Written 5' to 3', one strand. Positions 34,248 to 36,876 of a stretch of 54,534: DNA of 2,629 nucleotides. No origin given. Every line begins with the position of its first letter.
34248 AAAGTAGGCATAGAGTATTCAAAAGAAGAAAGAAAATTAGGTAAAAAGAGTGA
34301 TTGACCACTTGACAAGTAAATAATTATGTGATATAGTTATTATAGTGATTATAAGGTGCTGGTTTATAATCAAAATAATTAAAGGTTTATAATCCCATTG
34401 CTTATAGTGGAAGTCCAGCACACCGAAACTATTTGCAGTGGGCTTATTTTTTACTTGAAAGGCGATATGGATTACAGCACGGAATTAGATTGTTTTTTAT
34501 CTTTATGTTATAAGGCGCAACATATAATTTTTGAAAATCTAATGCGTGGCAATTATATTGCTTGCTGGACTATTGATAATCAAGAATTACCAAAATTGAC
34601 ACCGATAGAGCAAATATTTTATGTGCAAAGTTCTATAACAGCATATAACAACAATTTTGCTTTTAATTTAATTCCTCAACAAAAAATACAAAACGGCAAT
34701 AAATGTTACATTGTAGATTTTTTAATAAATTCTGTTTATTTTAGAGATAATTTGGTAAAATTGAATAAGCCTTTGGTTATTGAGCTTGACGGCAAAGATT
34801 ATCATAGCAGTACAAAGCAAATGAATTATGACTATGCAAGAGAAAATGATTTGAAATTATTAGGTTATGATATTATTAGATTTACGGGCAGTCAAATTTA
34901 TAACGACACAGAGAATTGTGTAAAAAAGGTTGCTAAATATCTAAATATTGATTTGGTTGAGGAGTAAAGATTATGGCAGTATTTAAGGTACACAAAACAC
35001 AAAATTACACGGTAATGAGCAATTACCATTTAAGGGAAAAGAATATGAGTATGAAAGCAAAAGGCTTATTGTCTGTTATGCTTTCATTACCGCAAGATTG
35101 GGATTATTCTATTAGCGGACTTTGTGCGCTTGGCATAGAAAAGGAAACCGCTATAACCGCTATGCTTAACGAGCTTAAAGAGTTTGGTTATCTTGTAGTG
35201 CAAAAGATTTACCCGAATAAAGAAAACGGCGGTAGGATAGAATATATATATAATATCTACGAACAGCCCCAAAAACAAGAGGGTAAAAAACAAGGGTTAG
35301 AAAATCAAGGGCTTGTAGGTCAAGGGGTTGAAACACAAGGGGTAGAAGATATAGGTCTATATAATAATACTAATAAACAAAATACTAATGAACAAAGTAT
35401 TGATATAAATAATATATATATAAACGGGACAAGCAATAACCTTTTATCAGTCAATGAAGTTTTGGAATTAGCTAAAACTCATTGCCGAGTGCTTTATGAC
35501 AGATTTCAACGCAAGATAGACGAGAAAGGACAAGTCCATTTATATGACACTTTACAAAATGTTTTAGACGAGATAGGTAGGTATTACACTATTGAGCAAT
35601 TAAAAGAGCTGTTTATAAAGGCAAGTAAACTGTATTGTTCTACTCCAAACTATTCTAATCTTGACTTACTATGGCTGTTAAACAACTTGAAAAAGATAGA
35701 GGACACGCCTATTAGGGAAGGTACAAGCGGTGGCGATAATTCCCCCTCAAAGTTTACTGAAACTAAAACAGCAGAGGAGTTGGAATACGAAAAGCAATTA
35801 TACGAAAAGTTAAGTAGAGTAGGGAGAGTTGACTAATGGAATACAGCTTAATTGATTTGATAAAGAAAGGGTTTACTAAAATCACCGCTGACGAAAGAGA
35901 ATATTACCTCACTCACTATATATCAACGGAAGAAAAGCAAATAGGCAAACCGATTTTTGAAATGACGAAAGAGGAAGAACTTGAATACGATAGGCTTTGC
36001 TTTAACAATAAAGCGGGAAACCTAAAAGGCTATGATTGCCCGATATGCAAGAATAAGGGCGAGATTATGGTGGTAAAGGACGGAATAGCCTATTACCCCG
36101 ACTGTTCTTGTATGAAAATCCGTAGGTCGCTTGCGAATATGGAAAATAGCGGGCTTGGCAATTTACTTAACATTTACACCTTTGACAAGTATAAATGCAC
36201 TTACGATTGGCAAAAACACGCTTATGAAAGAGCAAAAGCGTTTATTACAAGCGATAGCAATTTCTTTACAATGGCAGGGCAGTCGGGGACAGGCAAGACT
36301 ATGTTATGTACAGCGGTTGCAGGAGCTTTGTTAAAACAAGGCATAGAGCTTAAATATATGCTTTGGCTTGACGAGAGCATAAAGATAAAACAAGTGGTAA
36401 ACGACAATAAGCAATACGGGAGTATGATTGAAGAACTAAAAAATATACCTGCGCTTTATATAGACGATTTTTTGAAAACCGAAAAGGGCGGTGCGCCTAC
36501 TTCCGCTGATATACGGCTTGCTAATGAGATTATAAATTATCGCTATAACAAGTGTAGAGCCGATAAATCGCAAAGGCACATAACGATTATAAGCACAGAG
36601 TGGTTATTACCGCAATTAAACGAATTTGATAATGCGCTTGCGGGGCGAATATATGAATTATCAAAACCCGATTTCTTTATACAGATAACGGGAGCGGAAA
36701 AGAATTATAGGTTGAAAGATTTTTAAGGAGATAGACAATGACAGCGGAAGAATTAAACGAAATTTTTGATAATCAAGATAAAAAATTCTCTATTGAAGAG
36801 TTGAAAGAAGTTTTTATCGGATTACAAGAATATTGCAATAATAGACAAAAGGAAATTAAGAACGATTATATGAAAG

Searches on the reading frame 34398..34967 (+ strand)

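Call 45: search_protein_families(library=pfam, proteins=[window:34398-34967:+], max_evalue=0.01)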
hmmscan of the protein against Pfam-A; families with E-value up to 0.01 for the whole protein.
window:34398-34967:+ (189 aa): 2 families
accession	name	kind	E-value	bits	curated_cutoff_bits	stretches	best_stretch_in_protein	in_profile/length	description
PF18741.7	MTES_1575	-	1e-09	38.8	38.2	1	122-181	36-95/96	REase_MTES_1575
PF04480.18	DUF559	-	3.6e-09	36.9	20.6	1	120-182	49-108/109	Protein of unknown function (DUF559)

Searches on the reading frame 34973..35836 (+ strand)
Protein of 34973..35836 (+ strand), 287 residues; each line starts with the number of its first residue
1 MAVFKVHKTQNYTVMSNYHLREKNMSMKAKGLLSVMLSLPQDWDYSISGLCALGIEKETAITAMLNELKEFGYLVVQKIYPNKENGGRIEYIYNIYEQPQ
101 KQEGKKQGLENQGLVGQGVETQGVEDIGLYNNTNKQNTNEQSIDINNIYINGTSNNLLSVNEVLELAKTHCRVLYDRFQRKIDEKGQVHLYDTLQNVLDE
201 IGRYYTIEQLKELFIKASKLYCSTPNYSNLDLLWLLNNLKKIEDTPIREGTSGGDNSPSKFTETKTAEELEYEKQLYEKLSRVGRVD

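Call 45: search_protein_families(library=pfam, proteins=[window:34973-35836:+], max_evalue=0.01)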
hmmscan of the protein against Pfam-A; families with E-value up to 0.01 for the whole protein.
window:34973-35836:+ (287 aa): 1 family
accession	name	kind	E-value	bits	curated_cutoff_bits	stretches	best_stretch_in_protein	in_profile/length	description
PF13730.12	HTH_36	-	0.00018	21.6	25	1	24-74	2-55/55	Helix-turn-helix domain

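Call 82: search_protein_families(library=phrogs, proteins=[window:34973-35836:+], max_evalue=0.001)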
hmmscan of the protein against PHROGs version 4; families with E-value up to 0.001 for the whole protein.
window:34973-35836:+ (287 aa): 10 families
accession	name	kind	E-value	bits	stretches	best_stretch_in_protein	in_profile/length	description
phrog_4707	-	DNA, RNA and nucleotide metabolism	5.5e-20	73.2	1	3-105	7-108/409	replication initiation protein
phrog_11718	-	unknown function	1.3e-15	58.7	1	1-102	1-102/105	-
phrog_428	-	DNA, RNA and nucleotide metabolism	1.3e-14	55.2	1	1-150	79-235/455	replication initiation protein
phrog_186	-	DNA, RNA and nucleotide metabolism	4.9e-12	47.1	1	1-244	11-240/308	DnaD-like helicase loader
phrog_1456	-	DNA, RNA and nucleotide metabolism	4.9e-11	43.3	1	3-89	4-90/365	DNA binding protein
phrog_23842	-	unknown function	1.5e-10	41.8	1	8-107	21-118/317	-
phrog_22134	-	unknown function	6.4e-10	40.2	1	17-102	4-88/262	-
phrog_37920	-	DNA, RNA and nucleotide metabolism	3.6e-09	37.2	1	7-105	7-102/245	HTH DNA binding protein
phrog_27492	-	unknown function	2.7e-08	34.6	1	3-110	15-119/304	-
phrog_270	-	DNA, RNA and nucleotide metabolism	1.7e-06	28.7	1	9-138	29-157/383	replication initiation protein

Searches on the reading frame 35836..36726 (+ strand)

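Call 45: search_protein_families(library=pfam, proteins=[window:35836-36726:+], max_evalue=0.01)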
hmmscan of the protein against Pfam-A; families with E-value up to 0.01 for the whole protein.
window:35836-36726:+ (296 aa): 7 families
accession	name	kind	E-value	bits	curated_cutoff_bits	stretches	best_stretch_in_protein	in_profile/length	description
PF20720.3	nSTAND3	-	6.9e-06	26.3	27.2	1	127-217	4-79/155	Novel STAND NTPase 3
PF04851.21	ResIII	-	0.00023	21.6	22.5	1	123-198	5-80/164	Type III restriction enzyme, res subunit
PF01695.23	IstB_IS21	-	0.00051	20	24.1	1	131-211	83-161/238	IstB-like ATP binding protein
PF00004.35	AAA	-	0.0012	19.7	21.2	1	146-255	3-109/131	ATPase family associated with various cellular activities (AAA)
PF24883.2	NPHP3_N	-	0.0022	18.7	24.8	1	138-176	19-57/164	Nephrocystin 3, N-terminal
PF13604.12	AAA_30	-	0.0049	17.1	27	1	133-172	10-49/191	AAA domain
PF00910.28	RNA_helicase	-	0.0071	17.3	21.5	0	146-234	3-76/105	RNA helicase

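Call 82: search_protein_families(library=phrogs, proteins=[window:35836-36726:+], max_evalue=0.001)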
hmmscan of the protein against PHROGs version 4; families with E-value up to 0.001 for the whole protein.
window:35836-36726:+ (296 aa): 3 families
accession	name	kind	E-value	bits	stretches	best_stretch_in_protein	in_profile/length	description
phrog_50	-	DNA, RNA and nucleotide metabolism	4.7e-27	96.3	1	56-295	266-513/570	DnaC-like helicase loader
phrog_3277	-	DNA, RNA and nucleotide metabolism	8.1e-08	33.3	1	144-241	13-111/168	DnaC-like helicase loader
phrog_325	-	DNA, RNA and nucleotide metabolism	2.1e-05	24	1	123-168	472-517/986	Dda-like helicase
